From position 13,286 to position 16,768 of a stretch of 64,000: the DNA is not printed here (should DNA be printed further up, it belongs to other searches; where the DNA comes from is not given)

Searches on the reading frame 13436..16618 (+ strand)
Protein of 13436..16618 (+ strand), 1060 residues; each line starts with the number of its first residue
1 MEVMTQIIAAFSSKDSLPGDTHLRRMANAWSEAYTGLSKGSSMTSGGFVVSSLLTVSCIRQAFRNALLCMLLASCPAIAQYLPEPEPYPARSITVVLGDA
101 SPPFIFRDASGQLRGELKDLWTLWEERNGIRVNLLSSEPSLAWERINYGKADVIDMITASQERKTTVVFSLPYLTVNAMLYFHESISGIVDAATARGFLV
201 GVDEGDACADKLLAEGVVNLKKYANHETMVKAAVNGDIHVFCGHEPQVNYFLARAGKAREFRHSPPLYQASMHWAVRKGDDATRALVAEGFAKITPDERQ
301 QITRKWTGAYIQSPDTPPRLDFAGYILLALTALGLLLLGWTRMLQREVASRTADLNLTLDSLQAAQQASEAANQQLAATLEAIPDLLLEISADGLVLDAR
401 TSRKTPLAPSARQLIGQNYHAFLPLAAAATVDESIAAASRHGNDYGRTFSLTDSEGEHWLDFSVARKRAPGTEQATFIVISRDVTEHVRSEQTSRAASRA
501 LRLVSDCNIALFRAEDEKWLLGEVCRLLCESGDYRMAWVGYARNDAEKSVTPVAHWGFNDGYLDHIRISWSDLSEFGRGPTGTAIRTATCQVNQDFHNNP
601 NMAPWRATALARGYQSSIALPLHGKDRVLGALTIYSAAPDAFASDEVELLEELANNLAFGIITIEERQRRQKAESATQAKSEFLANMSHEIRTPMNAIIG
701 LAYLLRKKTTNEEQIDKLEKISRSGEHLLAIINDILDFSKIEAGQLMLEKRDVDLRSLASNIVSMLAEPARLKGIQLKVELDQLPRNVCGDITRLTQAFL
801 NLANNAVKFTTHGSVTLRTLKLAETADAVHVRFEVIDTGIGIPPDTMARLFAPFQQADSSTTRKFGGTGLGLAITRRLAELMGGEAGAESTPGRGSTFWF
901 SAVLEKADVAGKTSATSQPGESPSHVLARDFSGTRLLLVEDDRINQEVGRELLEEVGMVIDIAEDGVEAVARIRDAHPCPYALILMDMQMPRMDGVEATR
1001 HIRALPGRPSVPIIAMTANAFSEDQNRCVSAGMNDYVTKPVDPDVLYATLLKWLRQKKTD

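Call 25: search_protein_families(library=pfam, proteins=[window:13436-16618:+], max_evalue=0.00001)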
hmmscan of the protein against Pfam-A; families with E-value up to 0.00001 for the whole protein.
window:13436-16618:+ (1060 aa): 7 families
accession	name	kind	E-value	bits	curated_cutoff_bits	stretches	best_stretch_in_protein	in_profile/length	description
PF02518.31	HATPase_c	-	4e-29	101.7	26.4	1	790-901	1-106/111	Histidine kinase-, DNA gyrase B-, and HSP90-like ATPase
PF00072.30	Response_reg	-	2.2e-26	92.6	30.2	1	937-1049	2-109/111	Response regulator receiver domain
PF00512.31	HisKA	-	3.5e-21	75.5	26.9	1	679-744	1-66/66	His Kinase A (phospho-acceptor) domain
PF13185.12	GAF_2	-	1.3e-17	64.7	28.6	1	516-661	3-135/136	GAF domain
PF00497.25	SBP_bac_3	-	1.7e-16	60.6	26.4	1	93-308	1-131/132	Bacterial extracellular solute-binding proteins, family 3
PF01590.32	GAF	-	1.1e-10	42.6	22.4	1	569-659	40-131/133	GAF domain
PF08448.16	PAS_4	-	4.1e-07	30.6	23.1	1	380-488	1-109/110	PAS fold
